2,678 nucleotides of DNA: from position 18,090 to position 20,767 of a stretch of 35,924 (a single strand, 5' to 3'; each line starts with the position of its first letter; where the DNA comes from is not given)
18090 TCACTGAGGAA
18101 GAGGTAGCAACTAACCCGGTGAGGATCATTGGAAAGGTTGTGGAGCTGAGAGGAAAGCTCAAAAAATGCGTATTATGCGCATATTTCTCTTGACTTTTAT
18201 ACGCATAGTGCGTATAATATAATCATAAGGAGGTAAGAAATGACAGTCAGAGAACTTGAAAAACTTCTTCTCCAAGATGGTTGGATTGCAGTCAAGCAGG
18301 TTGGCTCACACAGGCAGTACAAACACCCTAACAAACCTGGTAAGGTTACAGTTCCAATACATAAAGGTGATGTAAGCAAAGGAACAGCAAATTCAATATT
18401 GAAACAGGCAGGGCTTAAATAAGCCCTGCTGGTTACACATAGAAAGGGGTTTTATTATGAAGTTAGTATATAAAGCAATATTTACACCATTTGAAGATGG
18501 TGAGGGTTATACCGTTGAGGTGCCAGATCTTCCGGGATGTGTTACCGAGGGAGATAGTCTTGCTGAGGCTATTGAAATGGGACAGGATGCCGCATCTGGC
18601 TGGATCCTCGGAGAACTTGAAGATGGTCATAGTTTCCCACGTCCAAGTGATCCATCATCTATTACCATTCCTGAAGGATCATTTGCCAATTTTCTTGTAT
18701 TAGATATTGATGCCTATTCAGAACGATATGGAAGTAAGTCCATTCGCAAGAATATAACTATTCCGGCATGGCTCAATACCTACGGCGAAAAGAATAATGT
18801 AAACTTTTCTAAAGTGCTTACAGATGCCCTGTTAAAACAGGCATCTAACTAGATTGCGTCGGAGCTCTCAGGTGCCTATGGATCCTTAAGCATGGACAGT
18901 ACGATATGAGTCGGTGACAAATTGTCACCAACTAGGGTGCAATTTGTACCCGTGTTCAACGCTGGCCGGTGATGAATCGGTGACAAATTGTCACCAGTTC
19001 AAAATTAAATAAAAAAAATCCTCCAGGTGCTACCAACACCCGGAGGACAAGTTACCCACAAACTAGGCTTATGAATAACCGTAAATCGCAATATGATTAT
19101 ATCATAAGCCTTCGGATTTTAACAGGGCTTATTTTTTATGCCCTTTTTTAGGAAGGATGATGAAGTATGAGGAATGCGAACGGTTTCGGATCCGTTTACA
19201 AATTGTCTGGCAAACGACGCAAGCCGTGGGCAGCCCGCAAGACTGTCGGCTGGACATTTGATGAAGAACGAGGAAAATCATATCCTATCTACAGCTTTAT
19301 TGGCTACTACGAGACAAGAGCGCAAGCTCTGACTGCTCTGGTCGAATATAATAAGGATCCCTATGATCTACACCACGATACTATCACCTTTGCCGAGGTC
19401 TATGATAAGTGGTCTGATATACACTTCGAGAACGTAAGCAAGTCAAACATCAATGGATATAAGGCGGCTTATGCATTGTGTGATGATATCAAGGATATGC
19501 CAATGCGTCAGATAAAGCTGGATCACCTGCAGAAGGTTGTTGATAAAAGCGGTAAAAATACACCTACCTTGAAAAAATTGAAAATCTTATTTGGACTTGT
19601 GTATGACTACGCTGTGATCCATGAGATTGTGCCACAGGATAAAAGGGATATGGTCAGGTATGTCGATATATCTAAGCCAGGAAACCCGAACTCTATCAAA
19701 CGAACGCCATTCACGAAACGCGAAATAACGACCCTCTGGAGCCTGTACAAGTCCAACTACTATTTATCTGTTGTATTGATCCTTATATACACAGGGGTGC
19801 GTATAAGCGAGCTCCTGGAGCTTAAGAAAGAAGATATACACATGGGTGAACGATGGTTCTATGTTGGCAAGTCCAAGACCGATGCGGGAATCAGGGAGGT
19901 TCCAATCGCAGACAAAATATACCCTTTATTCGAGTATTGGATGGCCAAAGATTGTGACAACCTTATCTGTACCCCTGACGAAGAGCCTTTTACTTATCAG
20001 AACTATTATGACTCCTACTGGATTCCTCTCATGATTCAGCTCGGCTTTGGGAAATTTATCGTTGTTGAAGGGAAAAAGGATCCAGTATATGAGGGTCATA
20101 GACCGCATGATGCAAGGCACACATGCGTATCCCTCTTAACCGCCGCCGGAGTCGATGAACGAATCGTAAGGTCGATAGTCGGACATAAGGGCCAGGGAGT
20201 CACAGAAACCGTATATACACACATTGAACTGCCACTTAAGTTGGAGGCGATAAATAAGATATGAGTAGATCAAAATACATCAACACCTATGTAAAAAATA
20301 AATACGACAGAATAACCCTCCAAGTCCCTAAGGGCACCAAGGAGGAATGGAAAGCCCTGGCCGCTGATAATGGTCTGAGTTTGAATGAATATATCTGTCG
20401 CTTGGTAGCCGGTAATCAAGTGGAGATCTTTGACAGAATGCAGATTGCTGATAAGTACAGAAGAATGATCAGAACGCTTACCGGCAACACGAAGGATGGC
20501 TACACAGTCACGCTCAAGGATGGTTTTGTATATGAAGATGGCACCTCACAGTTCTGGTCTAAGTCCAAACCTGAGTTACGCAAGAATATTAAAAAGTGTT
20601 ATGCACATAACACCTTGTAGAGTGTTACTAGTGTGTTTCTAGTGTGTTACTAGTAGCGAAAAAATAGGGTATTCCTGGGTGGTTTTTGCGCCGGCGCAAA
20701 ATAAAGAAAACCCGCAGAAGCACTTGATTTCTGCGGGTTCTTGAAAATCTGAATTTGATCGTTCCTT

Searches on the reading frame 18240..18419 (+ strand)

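Call 3: search_protein_families(library=pfam, proteins=[window:18240-18419:+], max_evalue=1)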
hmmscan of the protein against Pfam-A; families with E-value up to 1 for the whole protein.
window:18240-18419:+ (60 aa): 1 family
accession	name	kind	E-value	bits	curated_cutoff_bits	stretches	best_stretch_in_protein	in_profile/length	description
PF07927.17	HicA_toxin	-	1.1e-22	80.4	27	1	4-59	2-58/58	HicA toxin of bacterial toxin-antitoxin,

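Call 4: search_protein_families(library=phrogs, proteins=[window:18240-18419:+], max_evalue=0.01)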
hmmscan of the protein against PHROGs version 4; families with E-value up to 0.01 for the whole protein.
window:18240-18419:+ (60 aa): 2 families
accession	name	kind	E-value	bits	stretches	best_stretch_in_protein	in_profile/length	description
phrog_353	-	moron, auxiliary metabolic gene and host takeover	3.7e-24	85.6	1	1-60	5-66/73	toxin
phrog_38117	-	unknown function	2.3e-13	51.4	1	4-59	84-139/139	-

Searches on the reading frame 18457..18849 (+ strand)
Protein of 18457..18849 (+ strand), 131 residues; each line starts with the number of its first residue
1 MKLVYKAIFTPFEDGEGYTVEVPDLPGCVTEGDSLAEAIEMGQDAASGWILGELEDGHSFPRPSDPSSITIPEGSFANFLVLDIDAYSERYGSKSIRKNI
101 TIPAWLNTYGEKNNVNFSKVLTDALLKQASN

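Call 3: search_protein_families(library=pfam, proteins=[window:18457-18849:+], max_evalue=1)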
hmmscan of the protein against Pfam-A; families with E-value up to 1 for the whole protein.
window:18457-18849:+ (131 aa): 2 families
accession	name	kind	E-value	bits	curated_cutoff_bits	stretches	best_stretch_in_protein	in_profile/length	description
PF15919.11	HicB_lk_antitox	-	9.6e-16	58.5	27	1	13-106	8-100/123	HicB_like antitoxin of bacterial toxin-antitoxin system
PF21748.3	UPF0150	-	2.7e-08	34.1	27.3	1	6-61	9-64/64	UPF0150-like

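Call 4: search_protein_families(library=phrogs, proteins=[window:18457-18849:+], max_evalue=0.01)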
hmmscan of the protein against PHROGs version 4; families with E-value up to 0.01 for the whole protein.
window:18457-18849:+ (131 aa): 2 families
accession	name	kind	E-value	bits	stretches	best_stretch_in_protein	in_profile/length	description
phrog_497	-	moron, auxiliary metabolic gene and host takeover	3.1e-37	129.8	1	1-128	9-139/342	toxin-antitoxin system HicB-like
phrog_11958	-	unknown function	2.8e-12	47.7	1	3-49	2-48/84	-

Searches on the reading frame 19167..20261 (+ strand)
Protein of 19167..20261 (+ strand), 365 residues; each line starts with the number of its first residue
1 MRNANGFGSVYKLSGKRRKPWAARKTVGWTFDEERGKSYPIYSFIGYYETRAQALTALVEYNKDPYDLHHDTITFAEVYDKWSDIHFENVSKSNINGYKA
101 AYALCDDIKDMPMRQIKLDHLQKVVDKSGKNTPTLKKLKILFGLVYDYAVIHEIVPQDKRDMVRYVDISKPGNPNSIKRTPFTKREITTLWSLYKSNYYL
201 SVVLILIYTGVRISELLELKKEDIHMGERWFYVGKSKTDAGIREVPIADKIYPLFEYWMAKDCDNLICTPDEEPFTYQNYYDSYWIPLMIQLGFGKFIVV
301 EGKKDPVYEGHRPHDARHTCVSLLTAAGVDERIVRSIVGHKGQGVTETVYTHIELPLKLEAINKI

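Call 3: search_protein_families(library=pfam, proteins=[window:19167-20261:+], max_evalue=1)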
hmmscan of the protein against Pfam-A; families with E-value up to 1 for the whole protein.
window:19167-20261:+ (365 aa): 4 families
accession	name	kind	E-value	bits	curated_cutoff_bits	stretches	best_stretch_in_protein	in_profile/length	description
PF00589.27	Phage_integrase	-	3.3e-18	66.5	27.1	1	197-353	22-168/172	Phage integrase family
PF14659.12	Phage_int_SAM_3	-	0.00072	20.2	22.6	1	74-127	1-56/58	Phage integrase, N-terminal SAM-like domain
PF22022.2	Phage_int_M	-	0.00094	19.8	27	1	75-159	1-89/96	Phage integrase central domain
PF16795.10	Phage_integr_3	-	0.018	15.4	27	0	186-222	8-46/161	Archaeal phage integrase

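Call 4: search_protein_families(library=phrogs, proteins=[window:19167-20261:+], max_evalue=0.01)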
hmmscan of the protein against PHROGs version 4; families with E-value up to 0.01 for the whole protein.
window:19167-20261:+ (365 aa): 4 families
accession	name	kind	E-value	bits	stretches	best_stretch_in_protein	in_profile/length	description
phrog_1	-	integration and excision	7.6e-51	175.1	1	17-365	120-447/611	integrase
phrog_216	-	integration and excision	9.7e-13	48.9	1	176-354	50-225/301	integrase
phrog_7685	-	integration and excision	3.3e-07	31.1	1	234-363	120-233/240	integrase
phrog_17497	-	unknown function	0.0011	20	1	309-351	56-97/133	-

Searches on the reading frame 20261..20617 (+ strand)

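Call 3: search_protein_families(library=pfam, proteins=[window:20261-20617:+], max_evalue=1)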
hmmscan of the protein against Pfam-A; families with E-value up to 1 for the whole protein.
window:20261-20617:+ (119 aa): 4 families
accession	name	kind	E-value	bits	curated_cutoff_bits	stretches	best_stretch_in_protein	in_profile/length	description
PF21983.2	NikA-like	-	0.00019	21.9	27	1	17-78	6-66/72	Mobilization protein NikA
PF07739.18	TipAS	-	0.008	17.1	23.8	1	10-112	9-112/117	TipAS antibiotic-recognition domain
PF19891.5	DUF6364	-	0.14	13.1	27.3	1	17-78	4-54/70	Family of unknown function (DUF6364)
PF22513.2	FitA-like_RHH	-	0.18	12.2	27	1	22-47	8-33/39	Antitoxin FitA-like, ribbon-helix-helix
